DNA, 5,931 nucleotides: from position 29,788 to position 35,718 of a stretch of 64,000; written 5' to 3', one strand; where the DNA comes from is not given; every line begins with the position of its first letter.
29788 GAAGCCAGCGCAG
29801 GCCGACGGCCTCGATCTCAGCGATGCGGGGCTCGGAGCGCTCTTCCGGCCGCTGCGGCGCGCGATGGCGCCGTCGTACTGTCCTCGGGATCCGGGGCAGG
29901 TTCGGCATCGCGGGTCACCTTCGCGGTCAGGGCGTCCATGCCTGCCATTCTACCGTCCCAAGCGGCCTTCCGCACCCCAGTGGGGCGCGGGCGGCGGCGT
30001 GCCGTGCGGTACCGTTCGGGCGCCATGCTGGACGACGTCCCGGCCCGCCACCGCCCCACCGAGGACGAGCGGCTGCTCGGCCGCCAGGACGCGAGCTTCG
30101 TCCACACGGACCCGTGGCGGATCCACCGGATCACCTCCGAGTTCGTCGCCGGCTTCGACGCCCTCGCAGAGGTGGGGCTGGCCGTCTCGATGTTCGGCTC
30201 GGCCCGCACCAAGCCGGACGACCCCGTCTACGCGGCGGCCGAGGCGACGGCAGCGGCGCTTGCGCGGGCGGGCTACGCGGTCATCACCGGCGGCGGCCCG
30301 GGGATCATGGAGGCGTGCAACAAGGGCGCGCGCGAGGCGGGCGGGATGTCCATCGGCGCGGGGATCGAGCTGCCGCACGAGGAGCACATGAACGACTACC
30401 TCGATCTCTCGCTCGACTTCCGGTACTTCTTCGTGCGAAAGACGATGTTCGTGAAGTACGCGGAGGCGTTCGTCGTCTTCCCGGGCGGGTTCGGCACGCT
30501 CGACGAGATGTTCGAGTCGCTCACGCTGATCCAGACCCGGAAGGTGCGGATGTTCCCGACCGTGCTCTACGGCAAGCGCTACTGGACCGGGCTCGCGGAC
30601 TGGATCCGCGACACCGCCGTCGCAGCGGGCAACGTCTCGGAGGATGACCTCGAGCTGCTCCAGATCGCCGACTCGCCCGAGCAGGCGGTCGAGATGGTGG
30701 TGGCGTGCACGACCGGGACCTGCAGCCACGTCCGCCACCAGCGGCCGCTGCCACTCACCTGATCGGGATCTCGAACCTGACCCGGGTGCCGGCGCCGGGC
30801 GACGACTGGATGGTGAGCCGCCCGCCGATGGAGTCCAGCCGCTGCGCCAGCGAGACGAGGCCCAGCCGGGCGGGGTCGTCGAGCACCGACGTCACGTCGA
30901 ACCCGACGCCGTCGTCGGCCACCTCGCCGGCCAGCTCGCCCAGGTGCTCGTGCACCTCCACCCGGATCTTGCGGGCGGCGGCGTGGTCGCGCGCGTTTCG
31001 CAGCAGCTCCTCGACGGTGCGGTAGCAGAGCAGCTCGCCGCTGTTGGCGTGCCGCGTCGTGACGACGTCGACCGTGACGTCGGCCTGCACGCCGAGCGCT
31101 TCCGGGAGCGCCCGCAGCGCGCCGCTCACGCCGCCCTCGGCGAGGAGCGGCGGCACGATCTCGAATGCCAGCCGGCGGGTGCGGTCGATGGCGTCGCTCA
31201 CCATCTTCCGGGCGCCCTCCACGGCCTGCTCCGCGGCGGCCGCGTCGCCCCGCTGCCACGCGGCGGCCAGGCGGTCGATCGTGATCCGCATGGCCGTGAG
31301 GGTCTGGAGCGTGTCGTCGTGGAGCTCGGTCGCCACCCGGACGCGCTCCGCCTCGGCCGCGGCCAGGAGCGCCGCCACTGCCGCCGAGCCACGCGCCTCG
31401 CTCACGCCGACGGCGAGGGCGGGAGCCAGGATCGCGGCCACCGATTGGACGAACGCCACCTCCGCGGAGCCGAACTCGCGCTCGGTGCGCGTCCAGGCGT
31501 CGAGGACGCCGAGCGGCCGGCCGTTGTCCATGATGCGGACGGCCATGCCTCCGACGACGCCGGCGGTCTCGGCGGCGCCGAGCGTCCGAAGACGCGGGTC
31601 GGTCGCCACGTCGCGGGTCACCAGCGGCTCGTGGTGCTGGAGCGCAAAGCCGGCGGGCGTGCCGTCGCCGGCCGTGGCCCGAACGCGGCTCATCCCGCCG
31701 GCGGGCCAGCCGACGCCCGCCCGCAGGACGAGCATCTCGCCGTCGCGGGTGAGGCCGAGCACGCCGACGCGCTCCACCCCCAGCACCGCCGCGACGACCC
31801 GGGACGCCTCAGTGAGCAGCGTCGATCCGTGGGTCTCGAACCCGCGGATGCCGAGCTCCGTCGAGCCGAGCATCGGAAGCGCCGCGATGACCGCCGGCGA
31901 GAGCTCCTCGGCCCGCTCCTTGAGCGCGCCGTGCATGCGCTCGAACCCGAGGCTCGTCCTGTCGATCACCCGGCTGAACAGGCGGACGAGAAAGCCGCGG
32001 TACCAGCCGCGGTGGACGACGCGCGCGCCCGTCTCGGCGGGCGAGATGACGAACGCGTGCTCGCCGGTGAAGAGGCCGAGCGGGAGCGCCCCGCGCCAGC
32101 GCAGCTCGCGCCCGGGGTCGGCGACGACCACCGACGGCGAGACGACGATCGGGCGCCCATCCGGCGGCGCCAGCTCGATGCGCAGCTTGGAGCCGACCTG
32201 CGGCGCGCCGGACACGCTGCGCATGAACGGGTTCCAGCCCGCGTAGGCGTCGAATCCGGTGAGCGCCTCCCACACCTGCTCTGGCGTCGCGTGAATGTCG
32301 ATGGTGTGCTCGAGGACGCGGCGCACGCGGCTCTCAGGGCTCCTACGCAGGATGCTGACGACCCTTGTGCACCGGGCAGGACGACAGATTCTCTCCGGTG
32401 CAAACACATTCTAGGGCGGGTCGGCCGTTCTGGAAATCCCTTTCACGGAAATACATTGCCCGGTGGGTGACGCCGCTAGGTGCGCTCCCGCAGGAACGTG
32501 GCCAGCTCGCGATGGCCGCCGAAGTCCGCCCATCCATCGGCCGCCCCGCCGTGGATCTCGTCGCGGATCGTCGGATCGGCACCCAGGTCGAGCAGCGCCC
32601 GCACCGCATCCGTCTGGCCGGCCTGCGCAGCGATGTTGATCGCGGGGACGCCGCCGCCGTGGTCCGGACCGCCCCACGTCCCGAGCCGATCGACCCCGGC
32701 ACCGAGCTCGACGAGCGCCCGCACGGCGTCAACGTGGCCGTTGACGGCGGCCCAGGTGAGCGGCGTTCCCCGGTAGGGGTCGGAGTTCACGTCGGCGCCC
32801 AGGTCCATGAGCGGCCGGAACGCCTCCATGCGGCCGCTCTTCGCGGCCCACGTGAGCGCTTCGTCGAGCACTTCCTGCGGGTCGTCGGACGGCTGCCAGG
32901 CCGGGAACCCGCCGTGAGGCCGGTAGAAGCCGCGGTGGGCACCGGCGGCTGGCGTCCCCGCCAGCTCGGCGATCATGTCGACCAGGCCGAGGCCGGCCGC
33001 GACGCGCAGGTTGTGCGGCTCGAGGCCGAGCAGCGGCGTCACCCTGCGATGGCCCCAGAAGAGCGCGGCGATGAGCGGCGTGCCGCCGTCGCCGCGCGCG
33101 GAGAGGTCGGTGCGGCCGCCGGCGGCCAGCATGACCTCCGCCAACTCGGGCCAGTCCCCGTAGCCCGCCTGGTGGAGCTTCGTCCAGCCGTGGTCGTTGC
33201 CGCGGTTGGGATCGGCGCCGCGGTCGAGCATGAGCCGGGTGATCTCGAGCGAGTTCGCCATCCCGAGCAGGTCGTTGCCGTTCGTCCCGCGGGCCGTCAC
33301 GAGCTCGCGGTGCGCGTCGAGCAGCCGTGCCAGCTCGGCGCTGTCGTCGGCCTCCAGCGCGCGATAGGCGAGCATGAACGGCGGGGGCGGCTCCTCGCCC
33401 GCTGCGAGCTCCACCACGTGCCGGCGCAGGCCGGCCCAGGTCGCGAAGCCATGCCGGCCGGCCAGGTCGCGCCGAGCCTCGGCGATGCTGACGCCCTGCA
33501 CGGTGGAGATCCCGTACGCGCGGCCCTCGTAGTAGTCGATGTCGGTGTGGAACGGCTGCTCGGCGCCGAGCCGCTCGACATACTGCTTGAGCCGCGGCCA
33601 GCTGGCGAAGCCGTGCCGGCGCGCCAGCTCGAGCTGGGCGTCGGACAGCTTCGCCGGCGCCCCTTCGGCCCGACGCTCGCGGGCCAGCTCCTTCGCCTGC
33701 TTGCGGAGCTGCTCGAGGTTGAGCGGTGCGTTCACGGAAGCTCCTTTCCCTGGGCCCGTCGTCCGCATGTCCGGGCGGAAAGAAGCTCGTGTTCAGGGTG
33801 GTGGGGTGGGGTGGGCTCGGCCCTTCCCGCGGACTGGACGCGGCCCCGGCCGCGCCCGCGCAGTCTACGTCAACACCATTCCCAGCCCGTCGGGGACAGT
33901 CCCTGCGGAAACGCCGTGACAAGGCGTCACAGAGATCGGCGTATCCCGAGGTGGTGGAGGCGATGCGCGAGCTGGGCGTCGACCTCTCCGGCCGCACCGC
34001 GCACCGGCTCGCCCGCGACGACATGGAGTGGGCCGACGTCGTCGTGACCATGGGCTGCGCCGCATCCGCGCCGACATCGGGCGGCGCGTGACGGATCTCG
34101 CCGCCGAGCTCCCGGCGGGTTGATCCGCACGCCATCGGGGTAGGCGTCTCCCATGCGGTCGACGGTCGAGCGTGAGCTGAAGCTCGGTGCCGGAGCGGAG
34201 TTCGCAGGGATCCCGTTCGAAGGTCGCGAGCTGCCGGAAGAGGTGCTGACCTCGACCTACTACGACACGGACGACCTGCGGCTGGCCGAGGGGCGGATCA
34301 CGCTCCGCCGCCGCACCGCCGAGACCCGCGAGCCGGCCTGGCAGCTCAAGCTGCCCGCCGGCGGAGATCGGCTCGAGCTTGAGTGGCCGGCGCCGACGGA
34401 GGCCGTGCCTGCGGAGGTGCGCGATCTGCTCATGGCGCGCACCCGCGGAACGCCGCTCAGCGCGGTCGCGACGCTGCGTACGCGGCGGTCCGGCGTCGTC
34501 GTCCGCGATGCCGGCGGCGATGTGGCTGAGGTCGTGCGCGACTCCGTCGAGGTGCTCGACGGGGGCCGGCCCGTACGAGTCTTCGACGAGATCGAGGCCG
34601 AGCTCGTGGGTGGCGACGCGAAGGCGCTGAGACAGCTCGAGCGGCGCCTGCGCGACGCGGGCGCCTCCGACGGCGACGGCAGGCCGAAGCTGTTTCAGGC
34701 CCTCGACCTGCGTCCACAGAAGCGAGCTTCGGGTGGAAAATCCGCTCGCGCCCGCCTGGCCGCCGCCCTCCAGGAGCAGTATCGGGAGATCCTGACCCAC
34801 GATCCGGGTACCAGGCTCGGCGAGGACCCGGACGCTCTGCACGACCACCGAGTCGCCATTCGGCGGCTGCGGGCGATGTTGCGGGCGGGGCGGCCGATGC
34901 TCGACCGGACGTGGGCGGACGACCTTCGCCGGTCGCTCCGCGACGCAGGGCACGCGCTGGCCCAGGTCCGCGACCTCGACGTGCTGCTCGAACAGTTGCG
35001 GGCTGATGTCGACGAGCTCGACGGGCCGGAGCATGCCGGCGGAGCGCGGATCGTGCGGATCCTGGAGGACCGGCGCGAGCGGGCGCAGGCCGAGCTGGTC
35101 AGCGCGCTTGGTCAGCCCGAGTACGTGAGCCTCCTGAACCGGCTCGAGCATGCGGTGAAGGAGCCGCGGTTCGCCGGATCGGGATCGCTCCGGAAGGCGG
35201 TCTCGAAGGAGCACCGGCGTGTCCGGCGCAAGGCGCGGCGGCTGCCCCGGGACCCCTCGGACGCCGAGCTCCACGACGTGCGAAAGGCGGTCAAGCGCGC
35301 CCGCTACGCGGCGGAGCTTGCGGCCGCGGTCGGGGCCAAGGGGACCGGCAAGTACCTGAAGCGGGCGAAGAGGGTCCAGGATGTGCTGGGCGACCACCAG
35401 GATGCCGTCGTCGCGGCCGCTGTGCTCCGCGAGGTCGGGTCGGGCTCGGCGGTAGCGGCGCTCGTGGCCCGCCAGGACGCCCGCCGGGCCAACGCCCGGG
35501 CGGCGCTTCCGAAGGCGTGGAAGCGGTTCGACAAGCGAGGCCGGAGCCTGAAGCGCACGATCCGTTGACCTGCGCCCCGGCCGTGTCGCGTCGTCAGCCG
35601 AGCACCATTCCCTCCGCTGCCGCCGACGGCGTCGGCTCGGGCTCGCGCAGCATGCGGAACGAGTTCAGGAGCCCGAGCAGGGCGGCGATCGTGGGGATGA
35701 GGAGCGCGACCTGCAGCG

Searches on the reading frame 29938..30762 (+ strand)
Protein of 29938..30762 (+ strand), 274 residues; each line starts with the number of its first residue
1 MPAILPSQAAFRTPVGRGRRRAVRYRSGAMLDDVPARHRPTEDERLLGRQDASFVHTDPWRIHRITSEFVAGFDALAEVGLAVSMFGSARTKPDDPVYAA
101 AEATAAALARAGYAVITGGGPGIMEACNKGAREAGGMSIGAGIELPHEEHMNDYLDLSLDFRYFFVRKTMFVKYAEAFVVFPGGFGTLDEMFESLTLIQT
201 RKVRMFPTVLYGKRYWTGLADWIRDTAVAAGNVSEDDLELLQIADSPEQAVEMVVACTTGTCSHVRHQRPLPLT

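Call 75: search_protein_families(library=pfam, proteins=[window:29938-30762:+], max_evalue=0.00001)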
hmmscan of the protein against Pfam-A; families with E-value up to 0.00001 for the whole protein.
window:29938-30762:+ (274 aa): 2 families
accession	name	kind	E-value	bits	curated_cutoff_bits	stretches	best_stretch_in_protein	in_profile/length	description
PF03641.19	Lysine_decarbox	-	5.9e-33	114.3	27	1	124-252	1-129/131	Possible lysine decarboxylase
PF18306.6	LDcluster4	-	4.5e-18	65.7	26.3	1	82-196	3-115/151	SLOG cluster4 family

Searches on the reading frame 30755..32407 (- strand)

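Call 75: search_protein_families(library=pfam, proteins=[window:30755-32407:-], max_evalue=0.00001)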
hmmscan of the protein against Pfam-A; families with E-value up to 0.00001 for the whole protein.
window:30755-32407:- (550 aa): 5 families
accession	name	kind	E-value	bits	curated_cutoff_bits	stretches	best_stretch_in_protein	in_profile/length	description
PF10604.15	Polyketide_cyc2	-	1.9e-14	54.6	27.4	1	32-144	4-117/142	Polyketide cyclase / dehydrase and lipid transport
PF01590.32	GAF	-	2.4e-13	51.2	22.4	1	196-331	4-133/133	GAF domain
PF07730.19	HisKA_3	-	2.3e-11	44.5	24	1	354-420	1-66/68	Histidine kinase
PF13185.12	GAF_2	-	3.4e-11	43.9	28.6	1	197-331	7-135/136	GAF domain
PF02518.31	HATPase_c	-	1.8e-10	41.7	26.4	1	461-549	6-109/111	Histidine kinase-, DNA gyrase B-, and HSP90-like ATPase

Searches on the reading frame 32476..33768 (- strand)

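Call 75: search_protein_families(library=pfam, proteins=[window:32476-33768:-], max_evalue=0.00001)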
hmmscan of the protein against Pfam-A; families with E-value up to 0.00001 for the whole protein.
window:32476-33768:- (430 aa): 5 families
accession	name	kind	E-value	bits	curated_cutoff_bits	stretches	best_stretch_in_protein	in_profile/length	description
PF12796.13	Ank_2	-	4.3e-22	78.9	27.3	1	305-403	1-90/90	Ankyrin repeats (3 copies)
PF00023.36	Ank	-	1.8e-18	66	21.1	0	335-360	4-29/33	Ankyrin repeat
PF13637.12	Ank_4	-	2.1e-16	60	22.7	0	337-393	1-50/50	Ankyrin repeats (many copies)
PF13606.12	Ank_3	-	1e-13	50.3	22.3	0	335-360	4-29/30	Ankyrin repeat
PF13857.12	Ank_5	-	5.7e-09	36.6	27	0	372-404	15-47/56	Ankyrin repeats (many copies)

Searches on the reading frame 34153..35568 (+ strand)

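Call 75: search_protein_families(library=pfam, proteins=[window:34153-35568:+], max_evalue=0.00001)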
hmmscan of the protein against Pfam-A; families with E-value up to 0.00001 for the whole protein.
window:34153-35568:+ (471 aa): 2 families
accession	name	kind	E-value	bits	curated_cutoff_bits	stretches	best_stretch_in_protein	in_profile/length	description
PF05235.19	CHAD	-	3.8e-59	200.9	25.6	1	204-426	1-228/228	CHAD domain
PF01928.26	CYTH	-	4.3e-10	40.2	23.2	1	29-165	32-159/179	CYTH domain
